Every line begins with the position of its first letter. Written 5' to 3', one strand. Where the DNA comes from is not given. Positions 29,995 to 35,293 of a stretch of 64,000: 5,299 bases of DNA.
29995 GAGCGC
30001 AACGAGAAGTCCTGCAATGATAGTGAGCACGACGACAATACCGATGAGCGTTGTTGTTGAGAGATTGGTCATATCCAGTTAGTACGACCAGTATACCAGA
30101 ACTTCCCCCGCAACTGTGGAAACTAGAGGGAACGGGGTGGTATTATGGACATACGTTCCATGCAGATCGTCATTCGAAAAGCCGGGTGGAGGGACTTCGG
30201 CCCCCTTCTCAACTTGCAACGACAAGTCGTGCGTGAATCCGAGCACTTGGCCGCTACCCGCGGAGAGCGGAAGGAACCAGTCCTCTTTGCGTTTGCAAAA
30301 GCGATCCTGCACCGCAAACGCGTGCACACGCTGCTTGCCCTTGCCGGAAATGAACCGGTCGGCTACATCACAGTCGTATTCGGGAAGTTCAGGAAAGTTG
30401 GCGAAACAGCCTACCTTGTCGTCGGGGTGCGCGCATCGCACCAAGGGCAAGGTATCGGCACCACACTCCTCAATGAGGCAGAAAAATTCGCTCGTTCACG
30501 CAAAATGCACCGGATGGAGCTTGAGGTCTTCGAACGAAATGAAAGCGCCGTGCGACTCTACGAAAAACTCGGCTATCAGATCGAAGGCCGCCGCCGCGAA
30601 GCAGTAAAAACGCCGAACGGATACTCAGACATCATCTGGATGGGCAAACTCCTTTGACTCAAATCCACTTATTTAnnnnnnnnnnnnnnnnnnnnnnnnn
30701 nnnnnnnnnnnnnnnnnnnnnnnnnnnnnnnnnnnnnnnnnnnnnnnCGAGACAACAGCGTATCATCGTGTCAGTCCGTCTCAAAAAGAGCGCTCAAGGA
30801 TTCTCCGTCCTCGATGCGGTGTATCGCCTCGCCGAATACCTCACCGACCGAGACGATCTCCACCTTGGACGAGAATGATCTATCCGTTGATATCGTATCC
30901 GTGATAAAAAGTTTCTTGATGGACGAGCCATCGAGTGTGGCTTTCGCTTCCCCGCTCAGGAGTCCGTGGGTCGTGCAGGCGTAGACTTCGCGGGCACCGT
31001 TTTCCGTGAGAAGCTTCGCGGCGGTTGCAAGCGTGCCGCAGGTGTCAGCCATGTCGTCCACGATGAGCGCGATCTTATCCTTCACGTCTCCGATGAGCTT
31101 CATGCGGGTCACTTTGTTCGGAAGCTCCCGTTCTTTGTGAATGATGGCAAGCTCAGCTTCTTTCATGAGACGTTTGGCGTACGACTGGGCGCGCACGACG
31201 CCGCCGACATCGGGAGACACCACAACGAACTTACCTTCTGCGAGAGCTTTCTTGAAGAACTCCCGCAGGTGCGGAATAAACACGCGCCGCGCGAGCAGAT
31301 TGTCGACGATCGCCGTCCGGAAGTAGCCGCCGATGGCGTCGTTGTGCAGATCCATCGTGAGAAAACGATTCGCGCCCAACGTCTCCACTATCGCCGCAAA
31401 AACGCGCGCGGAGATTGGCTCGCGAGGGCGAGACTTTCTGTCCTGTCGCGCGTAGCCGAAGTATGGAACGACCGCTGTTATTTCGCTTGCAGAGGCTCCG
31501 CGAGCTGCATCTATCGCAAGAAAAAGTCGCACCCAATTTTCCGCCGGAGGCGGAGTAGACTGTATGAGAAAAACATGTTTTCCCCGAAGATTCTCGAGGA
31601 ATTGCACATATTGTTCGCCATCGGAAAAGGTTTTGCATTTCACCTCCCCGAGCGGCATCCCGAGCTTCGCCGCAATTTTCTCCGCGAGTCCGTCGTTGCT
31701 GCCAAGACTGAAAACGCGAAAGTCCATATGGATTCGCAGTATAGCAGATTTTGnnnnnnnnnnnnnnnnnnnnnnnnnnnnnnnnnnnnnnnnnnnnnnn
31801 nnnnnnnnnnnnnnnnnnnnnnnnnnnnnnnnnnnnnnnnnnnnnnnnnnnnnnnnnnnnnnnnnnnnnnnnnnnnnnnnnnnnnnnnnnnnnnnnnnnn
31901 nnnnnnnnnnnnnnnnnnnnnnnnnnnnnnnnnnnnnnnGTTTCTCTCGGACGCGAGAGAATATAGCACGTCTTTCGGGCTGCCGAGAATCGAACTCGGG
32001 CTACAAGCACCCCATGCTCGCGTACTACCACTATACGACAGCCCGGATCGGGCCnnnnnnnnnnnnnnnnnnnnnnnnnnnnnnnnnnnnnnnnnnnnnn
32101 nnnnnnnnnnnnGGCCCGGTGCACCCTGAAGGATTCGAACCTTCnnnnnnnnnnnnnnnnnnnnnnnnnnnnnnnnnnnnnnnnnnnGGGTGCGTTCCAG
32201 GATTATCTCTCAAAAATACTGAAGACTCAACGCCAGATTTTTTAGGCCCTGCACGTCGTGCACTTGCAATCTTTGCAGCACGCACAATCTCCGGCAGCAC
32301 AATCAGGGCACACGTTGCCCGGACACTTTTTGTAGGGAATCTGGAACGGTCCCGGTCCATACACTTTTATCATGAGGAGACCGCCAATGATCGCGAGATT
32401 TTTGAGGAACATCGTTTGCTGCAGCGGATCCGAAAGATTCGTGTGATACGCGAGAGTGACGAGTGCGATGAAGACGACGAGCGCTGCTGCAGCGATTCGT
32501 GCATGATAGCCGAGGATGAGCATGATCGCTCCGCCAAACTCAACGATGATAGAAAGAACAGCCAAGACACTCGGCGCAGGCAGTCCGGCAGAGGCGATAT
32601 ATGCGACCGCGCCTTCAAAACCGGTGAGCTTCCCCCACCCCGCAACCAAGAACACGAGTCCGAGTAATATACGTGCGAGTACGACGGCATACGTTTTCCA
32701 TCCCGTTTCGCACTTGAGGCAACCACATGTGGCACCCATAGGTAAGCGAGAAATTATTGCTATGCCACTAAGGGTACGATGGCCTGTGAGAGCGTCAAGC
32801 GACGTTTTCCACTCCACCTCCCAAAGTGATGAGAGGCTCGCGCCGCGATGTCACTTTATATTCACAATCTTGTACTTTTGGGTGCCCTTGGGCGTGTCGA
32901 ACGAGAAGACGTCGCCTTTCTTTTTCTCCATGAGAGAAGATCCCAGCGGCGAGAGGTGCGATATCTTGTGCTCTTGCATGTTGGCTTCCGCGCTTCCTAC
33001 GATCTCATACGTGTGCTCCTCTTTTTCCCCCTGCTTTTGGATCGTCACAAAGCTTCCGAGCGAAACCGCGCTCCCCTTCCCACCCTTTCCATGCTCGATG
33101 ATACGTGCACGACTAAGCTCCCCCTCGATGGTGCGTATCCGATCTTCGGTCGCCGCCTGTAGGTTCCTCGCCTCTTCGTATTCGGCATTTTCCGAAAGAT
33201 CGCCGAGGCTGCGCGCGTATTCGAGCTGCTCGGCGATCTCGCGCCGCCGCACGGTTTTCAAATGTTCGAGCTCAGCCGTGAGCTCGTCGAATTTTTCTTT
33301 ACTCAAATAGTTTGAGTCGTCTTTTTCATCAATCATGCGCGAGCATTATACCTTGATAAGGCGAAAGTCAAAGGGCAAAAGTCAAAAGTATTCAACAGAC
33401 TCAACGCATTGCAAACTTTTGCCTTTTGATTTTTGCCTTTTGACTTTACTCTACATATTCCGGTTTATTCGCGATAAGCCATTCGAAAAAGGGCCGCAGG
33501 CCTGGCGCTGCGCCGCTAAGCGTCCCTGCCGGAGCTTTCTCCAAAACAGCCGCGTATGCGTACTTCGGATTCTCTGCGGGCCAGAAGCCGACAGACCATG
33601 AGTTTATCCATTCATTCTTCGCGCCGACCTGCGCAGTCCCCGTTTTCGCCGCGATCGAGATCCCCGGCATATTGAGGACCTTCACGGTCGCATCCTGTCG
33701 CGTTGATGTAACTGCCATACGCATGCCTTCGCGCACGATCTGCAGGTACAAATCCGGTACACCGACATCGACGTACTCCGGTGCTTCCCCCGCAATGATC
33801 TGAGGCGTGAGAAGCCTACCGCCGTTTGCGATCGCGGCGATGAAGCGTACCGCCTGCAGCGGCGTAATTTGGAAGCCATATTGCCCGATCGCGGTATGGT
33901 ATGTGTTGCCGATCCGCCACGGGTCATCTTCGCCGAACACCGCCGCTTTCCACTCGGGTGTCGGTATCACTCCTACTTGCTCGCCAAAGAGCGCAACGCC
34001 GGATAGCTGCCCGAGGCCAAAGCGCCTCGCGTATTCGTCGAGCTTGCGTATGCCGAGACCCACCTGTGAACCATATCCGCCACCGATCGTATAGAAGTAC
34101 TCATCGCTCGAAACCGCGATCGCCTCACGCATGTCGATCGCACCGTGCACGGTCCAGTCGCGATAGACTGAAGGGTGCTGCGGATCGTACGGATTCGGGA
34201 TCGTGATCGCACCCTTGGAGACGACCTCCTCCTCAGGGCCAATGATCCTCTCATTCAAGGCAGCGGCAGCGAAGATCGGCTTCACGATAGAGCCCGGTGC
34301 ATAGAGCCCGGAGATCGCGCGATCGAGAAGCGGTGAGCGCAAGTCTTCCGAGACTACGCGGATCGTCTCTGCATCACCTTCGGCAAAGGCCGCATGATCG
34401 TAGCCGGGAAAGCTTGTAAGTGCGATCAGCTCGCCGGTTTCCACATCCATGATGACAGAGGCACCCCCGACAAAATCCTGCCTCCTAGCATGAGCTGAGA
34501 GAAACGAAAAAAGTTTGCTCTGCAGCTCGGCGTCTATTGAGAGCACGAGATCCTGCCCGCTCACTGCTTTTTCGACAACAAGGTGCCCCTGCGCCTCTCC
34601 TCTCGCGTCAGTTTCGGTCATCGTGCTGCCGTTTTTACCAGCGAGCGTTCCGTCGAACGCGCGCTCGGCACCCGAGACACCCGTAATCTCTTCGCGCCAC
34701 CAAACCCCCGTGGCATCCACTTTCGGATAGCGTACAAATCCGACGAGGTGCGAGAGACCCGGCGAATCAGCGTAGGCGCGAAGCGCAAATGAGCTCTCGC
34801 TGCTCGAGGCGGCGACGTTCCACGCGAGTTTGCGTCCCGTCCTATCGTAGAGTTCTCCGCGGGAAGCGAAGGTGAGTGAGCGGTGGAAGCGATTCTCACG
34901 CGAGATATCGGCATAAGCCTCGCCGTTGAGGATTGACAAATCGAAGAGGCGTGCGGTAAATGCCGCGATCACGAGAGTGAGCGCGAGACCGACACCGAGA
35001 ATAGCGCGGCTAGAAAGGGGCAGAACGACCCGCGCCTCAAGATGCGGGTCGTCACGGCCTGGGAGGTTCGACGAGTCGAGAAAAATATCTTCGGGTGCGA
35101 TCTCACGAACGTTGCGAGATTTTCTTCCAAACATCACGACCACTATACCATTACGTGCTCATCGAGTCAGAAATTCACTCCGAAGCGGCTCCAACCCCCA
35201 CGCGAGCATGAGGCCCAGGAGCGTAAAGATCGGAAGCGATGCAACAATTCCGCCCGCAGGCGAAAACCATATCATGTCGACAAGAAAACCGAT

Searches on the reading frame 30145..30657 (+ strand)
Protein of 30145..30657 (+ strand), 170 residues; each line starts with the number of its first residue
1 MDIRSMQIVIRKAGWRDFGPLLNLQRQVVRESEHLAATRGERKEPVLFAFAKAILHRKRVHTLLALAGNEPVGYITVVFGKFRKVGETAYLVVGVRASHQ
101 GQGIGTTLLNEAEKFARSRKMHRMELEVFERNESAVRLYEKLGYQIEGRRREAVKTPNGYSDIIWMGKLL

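Call 38: search_protein_families(library=pfam, proteins=[window:30145-30657:+], max_evalue=0.001)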
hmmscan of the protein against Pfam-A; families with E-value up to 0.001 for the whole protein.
window:30145-30657:+ (170 aa): 6 families
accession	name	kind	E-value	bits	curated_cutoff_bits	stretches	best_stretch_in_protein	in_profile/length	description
PF00583.31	Acetyltransf_1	-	1.5e-20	74.1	20.7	1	45-144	19-116/116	Acetyltransferase (GNAT) family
PF13508.13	Acetyltransf_7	-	1.5e-13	51.3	27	1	61-145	4-83/84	Acetyltransferase (GNAT) domain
PF13673.13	Acetyltransf_10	-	5.9e-12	46.1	23.6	1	52-151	24-114/128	Acetyltransferase (GNAT) domain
PF13420.13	Acetyltransf_4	-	1.7e-09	38.3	24.3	1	31-165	18-155/155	Acetyltransferase (GNAT) domain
PF13302.13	Acetyltransf_3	-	3.7e-06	28.1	25.4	1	9-145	3-138/138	Acetyltransferase (GNAT) domain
PF08445.16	FR47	-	1.3e-05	25.5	22.1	1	91-146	25-79/86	FR47-like protein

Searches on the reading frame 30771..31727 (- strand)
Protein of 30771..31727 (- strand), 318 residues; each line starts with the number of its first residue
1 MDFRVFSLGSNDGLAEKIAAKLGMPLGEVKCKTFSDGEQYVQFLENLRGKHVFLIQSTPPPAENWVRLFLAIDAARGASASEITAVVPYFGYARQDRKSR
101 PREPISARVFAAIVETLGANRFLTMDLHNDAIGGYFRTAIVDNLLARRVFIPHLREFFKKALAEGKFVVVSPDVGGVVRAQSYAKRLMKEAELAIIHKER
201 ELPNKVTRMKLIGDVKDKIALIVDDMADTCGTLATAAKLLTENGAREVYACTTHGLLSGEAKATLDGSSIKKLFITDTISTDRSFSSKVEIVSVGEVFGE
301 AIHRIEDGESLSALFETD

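Call 38: search_protein_families(library=pfam, proteins=[window:30771-31727:-], max_evalue=0.001)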
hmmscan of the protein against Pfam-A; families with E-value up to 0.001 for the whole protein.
window:30771-31727:- (318 aa): 3 families
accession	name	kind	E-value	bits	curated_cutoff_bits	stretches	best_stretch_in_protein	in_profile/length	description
PF13793.12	Pribosyltran_N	-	6.1e-41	139.4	25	1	4-118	2-117/117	N-terminal domain of ribose phosphate pyrophosphokinase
PF14572.12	Pribosyl_synth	-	4.2e-29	102.2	27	1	207-315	73-183/184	Phosphoribosyl synthetase-associated domain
PF00156.33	Pribosyltran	-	5.7e-18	65.2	26.3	1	142-258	3-128/158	Phosphoribosyl transferase domain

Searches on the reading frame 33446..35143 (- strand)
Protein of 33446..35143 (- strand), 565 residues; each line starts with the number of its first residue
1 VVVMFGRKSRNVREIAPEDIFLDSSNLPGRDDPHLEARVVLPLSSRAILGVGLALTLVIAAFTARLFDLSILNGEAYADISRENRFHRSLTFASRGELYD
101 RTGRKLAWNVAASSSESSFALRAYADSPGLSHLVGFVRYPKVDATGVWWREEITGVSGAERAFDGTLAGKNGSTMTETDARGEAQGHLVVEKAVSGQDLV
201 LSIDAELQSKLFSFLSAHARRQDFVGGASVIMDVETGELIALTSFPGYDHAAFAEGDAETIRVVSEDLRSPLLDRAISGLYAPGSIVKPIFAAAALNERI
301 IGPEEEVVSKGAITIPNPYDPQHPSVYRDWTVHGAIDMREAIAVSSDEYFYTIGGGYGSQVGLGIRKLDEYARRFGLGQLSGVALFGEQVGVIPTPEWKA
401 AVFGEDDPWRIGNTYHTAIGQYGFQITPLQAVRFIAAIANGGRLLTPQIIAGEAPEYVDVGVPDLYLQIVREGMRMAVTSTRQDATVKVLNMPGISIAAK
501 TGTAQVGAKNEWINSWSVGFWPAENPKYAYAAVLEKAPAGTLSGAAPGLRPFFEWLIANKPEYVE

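Call 38: search_protein_families(library=pfam, proteins=[window:33446-35143:-], max_evalue=0.001)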
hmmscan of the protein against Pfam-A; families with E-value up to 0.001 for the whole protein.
window:33446-35143:- (565 aa): 2 families
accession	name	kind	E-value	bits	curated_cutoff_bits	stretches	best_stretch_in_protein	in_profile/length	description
PF00905.27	Transpeptidase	-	1.1e-49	169.8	22.1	1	227-547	1-292/299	Penicillin binding protein transpeptidase domain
PF03717.20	PBP_dimer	-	5.4e-07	30.6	24.4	0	122-184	108-175/180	Penicillin-binding Protein dimerisation domain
